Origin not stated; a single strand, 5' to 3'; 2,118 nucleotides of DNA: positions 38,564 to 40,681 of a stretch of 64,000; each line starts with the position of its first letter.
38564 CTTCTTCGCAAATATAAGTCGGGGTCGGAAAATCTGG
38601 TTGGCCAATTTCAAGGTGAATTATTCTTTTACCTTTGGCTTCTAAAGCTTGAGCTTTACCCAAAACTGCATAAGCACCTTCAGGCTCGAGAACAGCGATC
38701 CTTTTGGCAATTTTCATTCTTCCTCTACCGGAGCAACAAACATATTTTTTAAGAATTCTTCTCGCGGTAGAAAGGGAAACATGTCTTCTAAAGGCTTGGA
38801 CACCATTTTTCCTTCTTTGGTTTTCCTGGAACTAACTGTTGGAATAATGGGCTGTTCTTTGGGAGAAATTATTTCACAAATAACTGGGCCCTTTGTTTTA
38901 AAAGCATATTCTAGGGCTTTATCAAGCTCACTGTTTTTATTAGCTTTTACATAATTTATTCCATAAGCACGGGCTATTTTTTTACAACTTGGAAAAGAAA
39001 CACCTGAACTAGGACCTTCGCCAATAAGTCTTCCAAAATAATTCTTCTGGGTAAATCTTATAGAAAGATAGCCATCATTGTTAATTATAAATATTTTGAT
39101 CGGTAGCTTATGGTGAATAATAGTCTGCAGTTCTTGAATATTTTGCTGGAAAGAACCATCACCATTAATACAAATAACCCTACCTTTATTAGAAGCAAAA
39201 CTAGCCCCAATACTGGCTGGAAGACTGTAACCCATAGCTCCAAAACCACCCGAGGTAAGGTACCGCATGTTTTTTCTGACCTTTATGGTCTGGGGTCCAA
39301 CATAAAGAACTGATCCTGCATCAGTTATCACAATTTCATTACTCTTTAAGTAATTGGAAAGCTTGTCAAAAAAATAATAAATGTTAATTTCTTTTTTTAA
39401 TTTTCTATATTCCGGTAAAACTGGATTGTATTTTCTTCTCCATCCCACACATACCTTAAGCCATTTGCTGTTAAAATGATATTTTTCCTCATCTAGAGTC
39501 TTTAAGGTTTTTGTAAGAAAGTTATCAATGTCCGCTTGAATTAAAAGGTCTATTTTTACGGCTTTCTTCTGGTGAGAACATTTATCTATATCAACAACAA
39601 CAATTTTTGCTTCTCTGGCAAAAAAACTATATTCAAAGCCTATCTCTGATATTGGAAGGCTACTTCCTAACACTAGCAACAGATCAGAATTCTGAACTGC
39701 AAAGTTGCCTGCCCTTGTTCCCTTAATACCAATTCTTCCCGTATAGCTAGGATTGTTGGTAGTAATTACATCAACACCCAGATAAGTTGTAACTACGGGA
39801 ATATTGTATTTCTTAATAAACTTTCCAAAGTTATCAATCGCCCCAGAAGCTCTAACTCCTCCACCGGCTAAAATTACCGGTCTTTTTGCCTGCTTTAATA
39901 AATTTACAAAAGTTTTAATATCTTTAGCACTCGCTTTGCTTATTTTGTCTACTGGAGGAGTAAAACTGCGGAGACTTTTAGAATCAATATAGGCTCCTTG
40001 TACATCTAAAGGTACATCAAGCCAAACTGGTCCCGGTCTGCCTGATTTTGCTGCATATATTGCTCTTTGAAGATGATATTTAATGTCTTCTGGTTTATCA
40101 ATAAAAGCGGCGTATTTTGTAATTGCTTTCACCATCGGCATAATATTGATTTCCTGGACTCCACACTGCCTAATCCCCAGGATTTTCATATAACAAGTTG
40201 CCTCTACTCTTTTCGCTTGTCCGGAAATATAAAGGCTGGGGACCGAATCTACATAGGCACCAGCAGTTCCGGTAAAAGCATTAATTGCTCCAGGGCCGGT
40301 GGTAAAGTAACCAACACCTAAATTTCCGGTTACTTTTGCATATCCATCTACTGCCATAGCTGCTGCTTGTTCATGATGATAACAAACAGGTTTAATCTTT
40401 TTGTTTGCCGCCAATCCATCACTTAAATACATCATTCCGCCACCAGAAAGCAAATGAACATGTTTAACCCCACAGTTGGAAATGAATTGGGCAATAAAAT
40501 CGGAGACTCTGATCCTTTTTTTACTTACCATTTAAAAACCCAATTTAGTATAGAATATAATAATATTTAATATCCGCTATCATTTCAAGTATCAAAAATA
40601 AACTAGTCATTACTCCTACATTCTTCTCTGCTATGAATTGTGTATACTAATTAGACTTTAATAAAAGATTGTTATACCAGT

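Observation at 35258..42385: CDP-3,6-dideoxyhexose module (DdhA-DdhB-E1) coupled to an ALS-like ThDP enzyme, an SDR and a class I aminotransferase: candidate branched-chain (yersiniose-like) or novel dideoxy sugar pathway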

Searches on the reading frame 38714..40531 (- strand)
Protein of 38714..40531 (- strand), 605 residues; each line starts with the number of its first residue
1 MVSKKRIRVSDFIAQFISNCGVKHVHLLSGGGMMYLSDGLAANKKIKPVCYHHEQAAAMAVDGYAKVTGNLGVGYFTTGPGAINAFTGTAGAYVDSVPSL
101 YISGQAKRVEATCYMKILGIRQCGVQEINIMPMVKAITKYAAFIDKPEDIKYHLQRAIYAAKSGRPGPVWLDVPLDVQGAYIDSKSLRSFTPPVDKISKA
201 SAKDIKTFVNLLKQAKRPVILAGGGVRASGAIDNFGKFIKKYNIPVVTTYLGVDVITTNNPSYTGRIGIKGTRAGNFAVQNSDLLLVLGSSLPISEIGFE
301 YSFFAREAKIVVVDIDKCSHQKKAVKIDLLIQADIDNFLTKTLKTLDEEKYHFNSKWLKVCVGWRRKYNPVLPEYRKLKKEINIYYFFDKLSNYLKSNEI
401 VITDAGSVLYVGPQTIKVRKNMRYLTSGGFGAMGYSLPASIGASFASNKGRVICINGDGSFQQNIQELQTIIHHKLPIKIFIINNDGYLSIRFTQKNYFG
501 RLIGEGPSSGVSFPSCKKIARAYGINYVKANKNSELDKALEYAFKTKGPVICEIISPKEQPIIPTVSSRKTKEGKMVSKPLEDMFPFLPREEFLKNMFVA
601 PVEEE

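Call 4: search_protein_families(library=pfam, proteins=[window:38714-40531:-])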
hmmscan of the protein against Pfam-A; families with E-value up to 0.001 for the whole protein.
window:38714-40531:- (605 aa): 3 families
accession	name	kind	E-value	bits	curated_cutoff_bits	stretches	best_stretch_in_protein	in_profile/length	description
PF02775.26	TPP_enzyme_C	-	1.7e-36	125.7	21.9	1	404-554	1-151/151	Thiamine pyrophosphate enzyme, C-terminal TPP binding domain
PF00205.28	TPP_enzyme_M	-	3.3e-33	114.7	30.4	1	205-341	1-136/137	Thiamine pyrophosphate enzyme, central domain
PF02776.23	TPP_enzyme_N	-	1.9e-26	92.6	26.8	1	8-112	2-106/119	Thiamine pyrophosphate enzyme, N-terminal TPP binding domain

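Call 5: search_protein_families(library=ncbifam, proteins=[window:38714-40531:-])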
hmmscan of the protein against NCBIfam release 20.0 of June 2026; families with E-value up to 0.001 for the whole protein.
window:38714-40531:- (605 aa): 56 families (the best 25 are shown)
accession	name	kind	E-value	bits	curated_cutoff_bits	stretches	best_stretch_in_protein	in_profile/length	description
TIGR00118.1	acolac_lg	equivalog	2e-109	366.6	538.35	1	11-569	5-547/557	biosynthetic-type acetolactate synthase large subunit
NF006524.0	PRK08978.1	equivalog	4.6e-107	358.6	738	1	11-573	5-541/548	acetolactate synthase 2 catalytic subunit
NF004710.0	PRK06048.1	equivalog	1.3e-104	350.7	976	1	4-568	5-549/561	acetolactate synthase large subunit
NF004919.0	PRK06276.1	equivalog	3.5e-98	329.4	866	1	12-560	6-542/582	acetolactate synthase large subunit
NF005228.0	PRK06725.1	equivalog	6.7e-98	328.3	991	1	8-578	17-566/571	acetolactate synthase large subunit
NF005651.0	PRK07418.1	subfamily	2.1e-95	320.2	942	1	13-578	25-580/617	acetolactate synthase large subunit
NF006016.1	PRK08155.1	equivalog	9.3e-95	318.1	870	1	8-567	4-543/554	acetolactate synthase large subunit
NF006319.0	PRK08527.1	equivalog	2e-94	317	905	1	6-571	3-553/565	acetolactate synthase large subunit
NF006581.0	PRK09107.1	equivalog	3.7e-93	312.8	974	1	6-577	10-574/595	acetolactate synthase 3 large subunit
NF005824.0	PRK07710.1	equivalog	1.2e-92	311.1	976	1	10-570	20-562/573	acetolactate synthase large subunit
NF005584.0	PRK07282.1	equivalog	4e-92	309.6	970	1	9-571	12-555/566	acetolactate synthase large subunit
NF005860.0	PRK07789.1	equivalog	1.1e-91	308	881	1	4-576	31-598/615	acetolactate synthase large subunit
NF005058.0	PRK06466.1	equivalog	7.8e-91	305.3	951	1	10-555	7-546/574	acetolactate synthase 3 large subunit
NF005409.0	PRK06965.1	equivalog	1e-88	298.3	1035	1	10-549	24-553/587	acetolactate synthase 3 catalytic subunit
NF006052.0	PRK08199.1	subfamily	6.8e-82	275.5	539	1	10-560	11-541/559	thiamine pyrophosphate protein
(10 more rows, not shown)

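Call 6: search_solved_structures(query=window:38714-40531:-, max_evalue=1e-20)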
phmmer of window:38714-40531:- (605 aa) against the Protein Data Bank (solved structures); distinct sequences matched with E-value up to 1e-20: 146 (the best 60 are shown).
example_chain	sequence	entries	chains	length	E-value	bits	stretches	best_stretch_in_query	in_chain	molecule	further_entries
8rph_A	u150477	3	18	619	3.1e-123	415.5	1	2-594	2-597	Thiamine pyrophosphate-binding protein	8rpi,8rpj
5ahk_A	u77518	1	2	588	9e-78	265.4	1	6-555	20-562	ACETOLACTATE SYNTHASE II, LARGE SUBUNIT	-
3e9y_A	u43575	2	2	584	1.5e-72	248.1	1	10-571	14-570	Acetolactate synthase, chloroplastic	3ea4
7u25_A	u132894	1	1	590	2.4e-72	247.4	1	10-571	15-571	Acetolactate synthase, chloroplastic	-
7stq_A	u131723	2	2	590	2.4e-72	247.4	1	10-571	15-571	Acetolactate synthase, chloroplastic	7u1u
7tzz_A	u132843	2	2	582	4.8e-72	246.5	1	10-570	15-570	Acetolactate synthase, chloroplastic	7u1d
6u9h_A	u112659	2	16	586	5.6e-72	246.2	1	10-571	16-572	Acetolactate synthase, chloroplastic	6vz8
1ybh_A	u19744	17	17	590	5.6e-72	246.2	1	10-571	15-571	Acetolactate synthase, chloroplast | Acetolactate synthase | Acetolactate synthase, chloroplastic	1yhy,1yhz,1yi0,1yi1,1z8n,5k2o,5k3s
8et5_A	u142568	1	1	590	1e-71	245.3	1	10-568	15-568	Acetolactate synthase, chloroplastic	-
6lpi_A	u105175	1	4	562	4.2e-70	240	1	3-567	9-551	Acetolactate synthase isozyme 1 large subunit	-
1jsc_A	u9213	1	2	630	1.3e-58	202.2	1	16-568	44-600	ACETOHYDROXY-ACID SYNTHASE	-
6u9d_A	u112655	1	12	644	1.4e-58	202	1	16-568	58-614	Acetolactate synthase catalytic subunit, mitochondrial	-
1n0h_A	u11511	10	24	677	1.6e-58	201.8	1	16-568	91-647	Acetolactate synthase | Acetolactate synthase, mitochondrial | Acetolactate synthase catalytic subunit, mitochondrial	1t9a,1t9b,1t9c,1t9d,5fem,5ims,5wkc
6dek_A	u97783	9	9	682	1.4e-57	198.7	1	26-571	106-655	Acetolactate synthase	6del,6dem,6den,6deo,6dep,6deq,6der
7egv_A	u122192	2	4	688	1e-54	189.3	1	16-580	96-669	Acetolactate synthase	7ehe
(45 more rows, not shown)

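Call 16: find_homologous_proteins(query=window:38714-40531:-, max_evalue=1e-30)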
Query window:38714-40531:- (605 aa): 7997 proteins with E <= 1e-30 among 8000 candidates; the best 120 are listed.
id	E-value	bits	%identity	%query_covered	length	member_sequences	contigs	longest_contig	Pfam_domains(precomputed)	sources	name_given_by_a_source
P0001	0.0e+0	1372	100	100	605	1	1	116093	PF02775.27,PF02776.24,PF00205.29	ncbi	-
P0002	6.9e-279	944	68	100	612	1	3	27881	PF02775.27,PF02776.24,PF00205.29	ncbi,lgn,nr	ncbi:thiamine pyrophosphate-binding protein [Patescibacteria group bacterium]|nr:thiamine pyrophosph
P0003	5.3e-264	895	64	100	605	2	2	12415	PF02775.27,PF02776.24,PF00205.29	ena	-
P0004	1.0e-258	878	63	99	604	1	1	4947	PF02775.27,PF02776.24,PF00205.29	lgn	-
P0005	1.1e-257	874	64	99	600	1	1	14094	PF02775.27,PF02776.24,PF00205.29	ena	-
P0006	7.2e-257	872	62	99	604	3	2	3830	PF02775.27,PF02776.24,PF00205.29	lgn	-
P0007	7.6e-257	872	61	99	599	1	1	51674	PF02775.27,PF02776.24,PF00205.29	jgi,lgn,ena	-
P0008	8.3e-256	868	63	99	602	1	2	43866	PF02775.27,PF02776.24,PF00205.29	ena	-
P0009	1.9e-254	864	62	99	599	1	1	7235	PF02775.27,PF02776.24,PF00205.29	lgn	-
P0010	8.7e-254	862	61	99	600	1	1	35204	PF02775.27,PF02776.24,PF00205.29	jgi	-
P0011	4.0e-253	859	62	99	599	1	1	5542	PF02775.27,PF02776.24,PF00205.29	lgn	-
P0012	1.2e-251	855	61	99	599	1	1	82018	PF02775.27,PF02776.24,PF00205.29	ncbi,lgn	-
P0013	1.3e-250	851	62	99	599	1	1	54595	PF02775.27,PF02776.24,PF00205.29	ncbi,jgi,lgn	-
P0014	1.4e-250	851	63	99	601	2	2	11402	PF02775.27,PF02776.24,PF00205.29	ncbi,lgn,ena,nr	ncbi:MAG: thiamine pyrophosphate-binding protein [Candidatus Omnitrophica bacterium]|nr:thiamine pyr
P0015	1.9e-250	850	62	99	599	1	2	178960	PF02775.27,PF02776.24,PF00205.29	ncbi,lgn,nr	ncbi:MAG: thiamine pyrophosphate-binding protein [Candidatus Staskawiczbacteria bacterium]|nr:thiami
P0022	1.7e-249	847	61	99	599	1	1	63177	PF02775.27,PF02776.24,PF00205.29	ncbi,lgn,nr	ncbi:MAG: thiamine pyrophosphate-binding protein [Candidatus Methanoperedens sp.]|nr:thiamine pyroph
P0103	3.4e-231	787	58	99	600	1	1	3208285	PF02775.27,PF02776.24,PF00205.29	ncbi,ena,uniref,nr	ncbi:thiamine pyrophosphate-binding protein [uncultured Methanolobus sp.]|uniref:thiamine pyrophosph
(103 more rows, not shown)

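Call 17: find_encoding_contigs(protein=P0103, flank=10000, max_places=2)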
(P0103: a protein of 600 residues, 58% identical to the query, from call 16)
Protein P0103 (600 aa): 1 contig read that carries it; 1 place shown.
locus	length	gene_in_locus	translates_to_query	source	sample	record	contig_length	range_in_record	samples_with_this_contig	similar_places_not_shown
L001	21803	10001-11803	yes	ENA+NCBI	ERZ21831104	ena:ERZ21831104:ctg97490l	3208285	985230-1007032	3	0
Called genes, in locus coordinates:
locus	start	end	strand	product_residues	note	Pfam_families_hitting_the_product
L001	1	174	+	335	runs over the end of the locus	PF00092:VWA (weak)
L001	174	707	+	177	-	-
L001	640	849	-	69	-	-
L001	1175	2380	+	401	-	-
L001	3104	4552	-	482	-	PF20042:DUF6444, PF13005:zf-IS66 (weak), PF03050:DDE_Tnp_IS66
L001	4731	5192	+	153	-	-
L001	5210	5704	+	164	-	PF13692:Glyco_trans_1_4, PF00534:Glycos_transf_1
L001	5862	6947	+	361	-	PF01370:Epimerase, PF04321:RmlD_sub_bind (weak), PF16363:GDP_Man_Dehyd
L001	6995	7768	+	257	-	PF00483:NTP_transferase, PF12804:NTP_transf_3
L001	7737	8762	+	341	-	PF01370:Epimerase, PF02719:Polysacc_synt_2, PF04321:RmlD_sub_bind, PF05368:NmrA (weak), PF01073:3Beta_HSD, PF07993:NAD_binding_4, PF13460:NAD_binding_10 (weak), PF16363:GDP_Man_Dehyd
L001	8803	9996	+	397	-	PF00155:Aminotran_1_2, PF00266:Aminotran_5 (weak), PF01053:Cys_Met_Meta_PP (weak), PF01041:DegT_DnrJ_EryC1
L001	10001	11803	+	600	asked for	PF02776:TPP_enzyme_N, PF00205:TPP_enzyme_M, PF02775:TPP_enzyme_C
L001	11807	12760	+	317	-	PF00106:adh_short (faint), PF01073:3Beta_HSD, PF01370:Epimerase, PF02719:Polysacc_synt_2, PF04321:RmlD_sub_bind, PF07993:NAD_binding_4 (faint), PF13460:NAD_binding_10 (weak), PF16363:GDP_Man_Dehyd, +1 more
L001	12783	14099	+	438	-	PF01041:DegT_DnrJ_EryC1, PF00266:Aminotran_5 (faint), PF01053:Cys_Met_Meta_PP (weak)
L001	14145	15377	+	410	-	PF01041:DegT_DnrJ_EryC1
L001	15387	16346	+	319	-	PF04321:RmlD_sub_bind, PF01073:3Beta_HSD (faint), PF01370:Epimerase, PF02719:Polysacc_synt_2 (faint), PF16363:GDP_Man_Dehyd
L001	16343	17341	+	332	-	PF13524:Glyco_trans_1_2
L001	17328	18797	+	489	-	PF02310:B12-binding, PF04055:Radical_SAM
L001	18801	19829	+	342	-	PF00852:Glyco_transf_10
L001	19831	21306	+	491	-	PF01943:Polysacc_synt, PF13440:Polysacc_synt_3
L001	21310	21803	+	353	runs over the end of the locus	PF00535:Glycos_transf_2, PF10111:Glyco_tranf_2_2, PF13641:Glyco_tranf_2_3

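Call 18: find_encoding_contigs(protein=P0022, flank=10000, max_places=2)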
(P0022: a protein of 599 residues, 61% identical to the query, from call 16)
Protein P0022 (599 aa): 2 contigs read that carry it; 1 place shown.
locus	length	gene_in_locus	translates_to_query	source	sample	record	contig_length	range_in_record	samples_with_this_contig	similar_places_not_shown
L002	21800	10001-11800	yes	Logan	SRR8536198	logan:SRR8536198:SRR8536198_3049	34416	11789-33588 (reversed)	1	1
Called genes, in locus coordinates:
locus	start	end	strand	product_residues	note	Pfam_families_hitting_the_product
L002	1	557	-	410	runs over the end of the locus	PF13393:tRNA-synt_His, PF00587:tRNA-synt_2b, PF03129:HGTP_anticodon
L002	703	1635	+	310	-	-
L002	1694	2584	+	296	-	PF05048:NosD, PF07602:DUF1565 (weak), PF13229:Beta_helix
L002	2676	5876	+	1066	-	PF25596:CPSase_L_D1, PF02222:ATP-grasp (weak), PF02786:CPSase_L_D2, PF02787:CPSase_L_D3, PF25596:CPSase_L_D1, PF02786:CPSase_L_D2, PF02222:ATP-grasp, PF02142:MGS, +4 more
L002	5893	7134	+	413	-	PF12832:MFS_1_like, PF07690:MFS_1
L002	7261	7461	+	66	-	PF00584:SecE (weak)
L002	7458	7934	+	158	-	PF03439:Spt5-NGN, PF00467:KOW (weak)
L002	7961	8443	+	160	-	PF03946:Ribosomal_L11_N, PF00298:Ribosomal_L11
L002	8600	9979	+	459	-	PF00266:Aminotran_5 (faint), PF00155:Aminotran_1_2, PF01212:Beta_elim_lyase (faint), PF01041:DegT_DnrJ_EryC1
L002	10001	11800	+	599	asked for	PF02776:TPP_enzyme_N, PF00205:TPP_enzyme_M, PF02775:TPP_enzyme_C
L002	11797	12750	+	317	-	PF01073:3Beta_HSD, PF01370:Epimerase, PF02719:Polysacc_synt_2, PF04321:RmlD_sub_bind, PF16363:GDP_Man_Dehyd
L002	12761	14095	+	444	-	PF01041:DegT_DnrJ_EryC1, PF00266:Aminotran_5 (faint), PF01053:Cys_Met_Meta_PP (weak)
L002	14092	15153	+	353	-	PF00535:Glycos_transf_2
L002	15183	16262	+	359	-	PF00535:Glycos_transf_2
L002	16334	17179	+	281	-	PF05050:Methyltransf_21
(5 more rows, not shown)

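Call 19: find_encoding_contigs(protein=P0015, flank=10000, max_places=2)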
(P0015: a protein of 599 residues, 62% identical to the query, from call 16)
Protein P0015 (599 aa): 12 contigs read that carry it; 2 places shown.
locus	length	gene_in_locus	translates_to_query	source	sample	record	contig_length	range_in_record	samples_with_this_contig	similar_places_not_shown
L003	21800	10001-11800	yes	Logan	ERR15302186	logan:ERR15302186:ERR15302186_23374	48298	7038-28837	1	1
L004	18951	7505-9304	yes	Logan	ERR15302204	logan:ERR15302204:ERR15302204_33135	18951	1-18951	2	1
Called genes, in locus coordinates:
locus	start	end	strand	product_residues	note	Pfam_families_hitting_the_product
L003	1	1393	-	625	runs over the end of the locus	PF13522:GATase_6, PF12481:DUF3700 (weak), PF13537:GATase_7, PF00733:Asn_synthase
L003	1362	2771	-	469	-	-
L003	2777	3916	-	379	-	PF13439:Glyco_transf_4, PF13579:Glyco_trans_4_4 (weak), PF20706:GT4-conflict, PF00534:Glycos_transf_1, PF13692:Glyco_trans_1_4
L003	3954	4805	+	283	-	PF00483:NTP_transferase, PF12804:NTP_transf_3 (weak)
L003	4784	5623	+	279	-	PF08759:GT-D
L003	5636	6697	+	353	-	PF01073:3Beta_HSD, PF01370:Epimerase, PF02719:Polysacc_synt_2 (faint), PF16363:GDP_Man_Dehyd, PF07993:NAD_binding_4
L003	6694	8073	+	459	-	PF01210:NAD_Gly3P_dh_N (weak), PF02737:3HCDH_N (faint), PF03721:UDPG_MGDP_dh_N, PF03807:F420_oxidored (faint), PF00984:UDPG_MGDP_dh, PF03720:UDPG_MGDP_dh_C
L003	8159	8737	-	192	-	-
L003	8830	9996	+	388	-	PF01212:Beta_elim_lyase (faint), PF00155:Aminotran_1_2, PF00266:Aminotran_5 (faint), PF01041:DegT_DnrJ_EryC1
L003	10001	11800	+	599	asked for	PF02776:TPP_enzyme_N, PF00205:TPP_enzyme_M, PF02775:TPP_enzyme_C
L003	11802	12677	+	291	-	PF01370:Epimerase, PF04321:RmlD_sub_bind (weak), PF16363:GDP_Man_Dehyd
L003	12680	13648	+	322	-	PF00535:Glycos_transf_2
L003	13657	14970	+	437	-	PF00155:Aminotran_1_2, PF00266:Aminotran_5, PF01041:DegT_DnrJ_EryC1, PF01053:Cys_Met_Meta_PP, PF01212:Beta_elim_lyase (weak)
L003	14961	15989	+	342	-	PF00852:Glyco_transf_10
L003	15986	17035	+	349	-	PF00535:Glycos_transf_2, PF10111:Glyco_tranf_2_2, PF13641:Glyco_tranf_2_3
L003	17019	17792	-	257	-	PF13578:Methyltransf_24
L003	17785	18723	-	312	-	PF01073:3Beta_HSD, PF01370:Epimerase, PF02719:Polysacc_synt_2 (faint), PF16363:GDP_Man_Dehyd, PF13460:NAD_binding_10 (faint)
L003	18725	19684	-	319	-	PF00106:adh_short (weak), PF01370:Epimerase, PF02719:Polysacc_synt_2, PF04321:RmlD_sub_bind, PF01073:3Beta_HSD, PF07993:NAD_binding_4, PF16363:GDP_Man_Dehyd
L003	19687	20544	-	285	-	PF05050:Methyltransf_21 (faint)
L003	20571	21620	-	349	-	PF01370:Epimerase, PF02719:Polysacc_synt_2 (faint), PF04321:RmlD_sub_bind (faint), PF16363:GDP_Man_Dehyd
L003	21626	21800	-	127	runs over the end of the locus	PF14667:Polysacc_synt_C (weak), PF00190:Cupin_1, PF07883:Cupin_2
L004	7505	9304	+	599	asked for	PF02776:TPP_enzyme_N, PF00205:TPP_enzyme_M, PF02775:TPP_enzyme_C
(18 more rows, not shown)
